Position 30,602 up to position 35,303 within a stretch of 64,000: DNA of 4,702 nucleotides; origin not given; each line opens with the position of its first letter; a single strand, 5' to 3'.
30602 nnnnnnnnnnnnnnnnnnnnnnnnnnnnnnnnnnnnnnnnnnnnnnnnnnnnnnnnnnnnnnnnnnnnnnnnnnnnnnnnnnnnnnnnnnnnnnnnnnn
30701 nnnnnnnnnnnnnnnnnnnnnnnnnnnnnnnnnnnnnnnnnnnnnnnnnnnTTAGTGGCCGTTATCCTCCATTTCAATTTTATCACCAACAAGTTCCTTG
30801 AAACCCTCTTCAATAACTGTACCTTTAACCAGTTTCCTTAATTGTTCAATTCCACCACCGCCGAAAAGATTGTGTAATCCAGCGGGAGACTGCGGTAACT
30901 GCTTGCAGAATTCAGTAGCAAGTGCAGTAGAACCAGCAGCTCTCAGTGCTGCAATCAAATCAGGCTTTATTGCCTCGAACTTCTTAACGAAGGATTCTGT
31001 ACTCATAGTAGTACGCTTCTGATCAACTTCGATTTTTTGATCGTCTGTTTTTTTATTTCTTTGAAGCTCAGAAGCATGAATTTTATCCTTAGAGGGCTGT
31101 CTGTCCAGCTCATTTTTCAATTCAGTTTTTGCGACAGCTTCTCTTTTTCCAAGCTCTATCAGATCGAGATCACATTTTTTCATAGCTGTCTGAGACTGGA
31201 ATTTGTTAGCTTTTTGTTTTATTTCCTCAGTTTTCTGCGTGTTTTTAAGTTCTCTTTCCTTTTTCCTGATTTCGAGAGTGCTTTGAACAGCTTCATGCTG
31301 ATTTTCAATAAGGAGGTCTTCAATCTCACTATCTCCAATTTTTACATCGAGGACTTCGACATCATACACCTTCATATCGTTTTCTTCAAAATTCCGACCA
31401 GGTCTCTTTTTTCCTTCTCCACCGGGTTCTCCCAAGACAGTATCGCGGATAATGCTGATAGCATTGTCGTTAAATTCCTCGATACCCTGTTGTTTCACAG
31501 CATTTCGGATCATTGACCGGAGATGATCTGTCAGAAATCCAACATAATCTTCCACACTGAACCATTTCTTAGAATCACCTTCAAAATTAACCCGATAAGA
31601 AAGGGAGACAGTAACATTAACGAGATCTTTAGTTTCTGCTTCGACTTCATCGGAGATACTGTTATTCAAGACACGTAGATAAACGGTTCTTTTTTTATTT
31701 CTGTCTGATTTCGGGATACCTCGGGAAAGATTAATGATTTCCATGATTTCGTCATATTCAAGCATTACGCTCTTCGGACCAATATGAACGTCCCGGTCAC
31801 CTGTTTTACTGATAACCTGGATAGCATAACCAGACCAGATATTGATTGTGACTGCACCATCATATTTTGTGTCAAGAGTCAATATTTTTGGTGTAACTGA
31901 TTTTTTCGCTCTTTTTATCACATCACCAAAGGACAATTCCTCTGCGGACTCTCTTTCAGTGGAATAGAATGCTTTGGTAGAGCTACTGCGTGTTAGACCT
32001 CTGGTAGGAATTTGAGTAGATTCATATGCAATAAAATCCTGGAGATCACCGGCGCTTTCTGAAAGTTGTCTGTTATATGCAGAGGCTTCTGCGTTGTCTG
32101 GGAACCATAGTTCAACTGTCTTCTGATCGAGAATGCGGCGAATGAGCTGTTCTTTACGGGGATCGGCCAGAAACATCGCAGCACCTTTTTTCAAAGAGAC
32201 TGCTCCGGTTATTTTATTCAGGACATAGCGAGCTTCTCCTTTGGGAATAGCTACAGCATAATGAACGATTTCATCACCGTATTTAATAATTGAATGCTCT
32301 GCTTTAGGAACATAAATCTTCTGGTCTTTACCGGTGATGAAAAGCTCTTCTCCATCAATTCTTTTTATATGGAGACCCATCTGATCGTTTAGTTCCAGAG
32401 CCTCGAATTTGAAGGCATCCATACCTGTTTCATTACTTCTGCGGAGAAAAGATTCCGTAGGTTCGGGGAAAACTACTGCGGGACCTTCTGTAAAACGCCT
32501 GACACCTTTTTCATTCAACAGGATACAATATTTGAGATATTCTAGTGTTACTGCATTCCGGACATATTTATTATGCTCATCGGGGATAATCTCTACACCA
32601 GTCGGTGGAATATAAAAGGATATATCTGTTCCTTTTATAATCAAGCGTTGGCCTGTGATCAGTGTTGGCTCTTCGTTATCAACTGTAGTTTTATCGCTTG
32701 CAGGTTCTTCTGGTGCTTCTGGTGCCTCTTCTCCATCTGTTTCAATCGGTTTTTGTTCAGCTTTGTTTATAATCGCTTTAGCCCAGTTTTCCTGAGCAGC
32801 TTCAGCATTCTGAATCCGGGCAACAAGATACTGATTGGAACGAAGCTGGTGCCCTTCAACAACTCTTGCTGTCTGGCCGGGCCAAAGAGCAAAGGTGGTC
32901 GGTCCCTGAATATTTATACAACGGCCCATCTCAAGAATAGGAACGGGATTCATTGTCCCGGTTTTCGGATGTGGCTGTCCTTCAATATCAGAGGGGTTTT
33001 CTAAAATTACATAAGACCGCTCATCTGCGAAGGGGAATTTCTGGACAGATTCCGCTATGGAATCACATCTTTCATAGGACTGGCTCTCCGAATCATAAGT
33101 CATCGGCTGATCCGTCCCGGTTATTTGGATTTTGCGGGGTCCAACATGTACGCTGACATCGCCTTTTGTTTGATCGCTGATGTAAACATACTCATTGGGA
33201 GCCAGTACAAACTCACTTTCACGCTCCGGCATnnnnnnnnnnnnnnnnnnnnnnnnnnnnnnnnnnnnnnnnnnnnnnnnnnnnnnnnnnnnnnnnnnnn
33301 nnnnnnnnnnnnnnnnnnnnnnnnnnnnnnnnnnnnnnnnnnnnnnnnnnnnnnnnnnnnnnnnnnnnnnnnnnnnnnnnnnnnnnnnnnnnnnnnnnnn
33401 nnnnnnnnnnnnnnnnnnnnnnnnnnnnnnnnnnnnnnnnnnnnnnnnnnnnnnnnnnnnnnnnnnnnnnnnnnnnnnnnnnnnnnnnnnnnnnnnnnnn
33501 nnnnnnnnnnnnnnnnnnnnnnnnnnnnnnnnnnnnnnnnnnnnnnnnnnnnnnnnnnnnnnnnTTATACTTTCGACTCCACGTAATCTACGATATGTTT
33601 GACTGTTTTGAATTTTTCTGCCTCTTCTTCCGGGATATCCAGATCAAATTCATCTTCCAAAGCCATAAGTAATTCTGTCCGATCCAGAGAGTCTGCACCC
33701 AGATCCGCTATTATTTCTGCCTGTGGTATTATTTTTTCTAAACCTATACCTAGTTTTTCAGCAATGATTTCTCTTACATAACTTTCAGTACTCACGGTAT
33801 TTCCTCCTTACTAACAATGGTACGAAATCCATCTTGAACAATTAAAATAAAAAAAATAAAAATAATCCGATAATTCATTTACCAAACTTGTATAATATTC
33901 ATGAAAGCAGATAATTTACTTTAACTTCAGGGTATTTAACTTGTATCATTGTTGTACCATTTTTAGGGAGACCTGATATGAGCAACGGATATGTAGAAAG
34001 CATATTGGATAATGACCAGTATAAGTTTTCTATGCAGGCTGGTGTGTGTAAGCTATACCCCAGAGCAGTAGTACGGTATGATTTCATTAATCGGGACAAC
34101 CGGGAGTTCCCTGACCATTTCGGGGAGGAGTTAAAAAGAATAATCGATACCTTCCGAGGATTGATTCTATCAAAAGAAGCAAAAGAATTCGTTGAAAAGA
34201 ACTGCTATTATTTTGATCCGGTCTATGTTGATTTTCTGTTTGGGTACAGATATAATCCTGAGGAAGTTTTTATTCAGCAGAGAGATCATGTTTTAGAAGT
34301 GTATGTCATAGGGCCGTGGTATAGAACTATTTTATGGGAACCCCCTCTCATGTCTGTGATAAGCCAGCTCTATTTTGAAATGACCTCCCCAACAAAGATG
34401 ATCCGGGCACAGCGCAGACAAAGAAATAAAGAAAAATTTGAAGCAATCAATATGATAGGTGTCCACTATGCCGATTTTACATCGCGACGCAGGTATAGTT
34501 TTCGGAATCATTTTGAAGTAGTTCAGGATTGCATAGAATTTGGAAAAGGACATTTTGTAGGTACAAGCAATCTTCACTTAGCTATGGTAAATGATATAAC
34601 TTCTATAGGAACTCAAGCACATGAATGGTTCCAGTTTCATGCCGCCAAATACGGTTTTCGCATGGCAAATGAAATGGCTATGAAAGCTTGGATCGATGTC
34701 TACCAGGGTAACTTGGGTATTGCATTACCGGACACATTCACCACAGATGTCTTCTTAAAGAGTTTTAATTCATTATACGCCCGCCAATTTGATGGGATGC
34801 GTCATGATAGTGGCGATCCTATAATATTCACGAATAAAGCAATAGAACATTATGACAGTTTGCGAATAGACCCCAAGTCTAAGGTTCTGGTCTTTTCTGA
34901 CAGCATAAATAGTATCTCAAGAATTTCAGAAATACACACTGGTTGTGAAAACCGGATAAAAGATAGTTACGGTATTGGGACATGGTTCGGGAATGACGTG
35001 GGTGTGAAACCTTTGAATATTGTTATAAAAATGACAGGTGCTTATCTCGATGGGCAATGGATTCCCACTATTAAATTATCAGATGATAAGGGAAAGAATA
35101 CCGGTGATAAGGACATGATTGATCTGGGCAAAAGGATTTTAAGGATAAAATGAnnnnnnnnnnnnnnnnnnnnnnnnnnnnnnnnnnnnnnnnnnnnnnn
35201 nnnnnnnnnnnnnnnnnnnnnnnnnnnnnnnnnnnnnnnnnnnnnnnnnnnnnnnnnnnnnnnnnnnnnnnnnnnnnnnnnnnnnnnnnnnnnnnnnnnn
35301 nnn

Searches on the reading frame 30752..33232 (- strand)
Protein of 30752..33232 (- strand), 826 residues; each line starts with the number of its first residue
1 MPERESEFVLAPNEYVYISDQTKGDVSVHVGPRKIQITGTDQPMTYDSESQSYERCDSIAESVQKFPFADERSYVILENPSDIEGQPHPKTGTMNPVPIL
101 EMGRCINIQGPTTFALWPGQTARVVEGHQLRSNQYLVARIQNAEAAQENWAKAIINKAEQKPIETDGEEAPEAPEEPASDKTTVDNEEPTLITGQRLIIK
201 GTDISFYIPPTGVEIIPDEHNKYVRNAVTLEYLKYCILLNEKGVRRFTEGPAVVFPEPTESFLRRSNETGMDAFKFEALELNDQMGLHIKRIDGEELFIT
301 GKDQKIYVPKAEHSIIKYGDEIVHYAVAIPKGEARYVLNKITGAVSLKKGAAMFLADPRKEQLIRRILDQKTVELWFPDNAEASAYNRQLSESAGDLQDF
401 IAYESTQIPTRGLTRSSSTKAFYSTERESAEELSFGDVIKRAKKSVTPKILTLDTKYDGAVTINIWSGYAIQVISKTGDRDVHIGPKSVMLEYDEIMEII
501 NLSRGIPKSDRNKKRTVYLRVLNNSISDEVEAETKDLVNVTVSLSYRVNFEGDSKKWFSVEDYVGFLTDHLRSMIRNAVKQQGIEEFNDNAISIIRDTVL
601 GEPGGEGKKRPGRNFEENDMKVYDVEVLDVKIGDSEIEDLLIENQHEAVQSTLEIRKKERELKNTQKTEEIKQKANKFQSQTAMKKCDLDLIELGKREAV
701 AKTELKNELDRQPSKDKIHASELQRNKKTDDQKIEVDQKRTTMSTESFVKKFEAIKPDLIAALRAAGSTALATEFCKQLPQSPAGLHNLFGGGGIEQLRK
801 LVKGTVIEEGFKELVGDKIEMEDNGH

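Call 5: search_protein_families(library=phrogs, proteins=[window:30752-33232:-], max_evalue=0.01)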
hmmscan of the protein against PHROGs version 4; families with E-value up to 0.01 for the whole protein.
window:30752-33232:- (826 aa): 1 family
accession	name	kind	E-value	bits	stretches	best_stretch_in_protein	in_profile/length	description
phrog_3614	-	unknown function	0.0065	17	0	377-478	16-110/204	-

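Call 6: search_protein_families(library=ncbifam, proteins=[window:30752-33232:-], max_evalue=0.01)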
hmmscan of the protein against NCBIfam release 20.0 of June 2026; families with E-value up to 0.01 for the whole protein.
window:30752-33232:- (826 aa): 0 families

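Call 93: search_protein_families(library=pfam, proteins=[window:30752-33232:-], max_evalue=0.001)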
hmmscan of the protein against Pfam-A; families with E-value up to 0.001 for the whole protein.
window:30752-33232:- (826 aa): 3 families
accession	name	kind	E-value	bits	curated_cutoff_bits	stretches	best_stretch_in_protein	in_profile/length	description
PF11978.13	MVP_shoulder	-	1.1e-28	100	25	1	523-634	2-118/118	Shoulder domain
PF17795.6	Vault_3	-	1.1e-06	29.1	28.8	1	461-519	2-60/62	Major Vault Protein Repeat domain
PF01145.31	Band_7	-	3.6e-06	27.6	23.6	1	521-661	40-171/176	SPFH domain / Band 7 family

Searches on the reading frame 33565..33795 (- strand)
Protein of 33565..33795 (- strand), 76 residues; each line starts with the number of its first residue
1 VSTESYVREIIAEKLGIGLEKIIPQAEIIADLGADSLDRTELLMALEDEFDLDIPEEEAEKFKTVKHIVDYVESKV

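Call 22: search_protein_families(library=pfam, proteins=[window:33565-33795:-], max_evalue=0.01)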
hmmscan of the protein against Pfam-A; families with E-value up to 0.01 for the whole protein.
window:33565-33795:- (76 aa): 2 families
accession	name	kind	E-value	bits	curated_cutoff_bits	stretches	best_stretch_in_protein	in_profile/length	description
PF00550.31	PP-binding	-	2.1e-14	54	20.8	1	6-72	2-67/67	Phosphopantetheine attachment site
PF14573.12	PP-binding_2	-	0.00015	22.4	32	1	34-74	46-86/96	Acyl-carrier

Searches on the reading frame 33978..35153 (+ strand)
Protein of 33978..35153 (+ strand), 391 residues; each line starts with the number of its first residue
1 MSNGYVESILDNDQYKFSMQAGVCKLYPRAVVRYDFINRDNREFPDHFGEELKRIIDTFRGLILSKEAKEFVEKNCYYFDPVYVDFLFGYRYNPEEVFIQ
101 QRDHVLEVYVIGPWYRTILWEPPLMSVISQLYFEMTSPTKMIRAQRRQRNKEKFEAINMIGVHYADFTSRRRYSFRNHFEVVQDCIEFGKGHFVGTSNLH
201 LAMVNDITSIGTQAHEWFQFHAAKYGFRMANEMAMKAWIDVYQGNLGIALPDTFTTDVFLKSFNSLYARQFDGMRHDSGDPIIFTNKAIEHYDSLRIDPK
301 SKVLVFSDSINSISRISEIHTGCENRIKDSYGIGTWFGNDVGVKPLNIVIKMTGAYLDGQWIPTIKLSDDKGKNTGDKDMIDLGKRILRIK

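Call 22: search_protein_families(library=pfam, proteins=[window:33978-35153:+], max_evalue=0.01)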
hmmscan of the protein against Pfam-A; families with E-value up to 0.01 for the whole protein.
window:33978-35153:+ (391 aa): 2 families
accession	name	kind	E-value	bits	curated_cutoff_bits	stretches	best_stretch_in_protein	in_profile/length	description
PF04095.22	NAPRTase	-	9.2e-49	166.8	20.8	1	163-386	2-233/239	Nicotinate phosphoribosyltransferase (NAPRTase) family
PF17767.7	NAPRTase_N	-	1.8e-26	93.4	32.6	1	10-129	1-125/125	Nicotinate phosphoribosyltransferase (NAPRTase) N-terminal domain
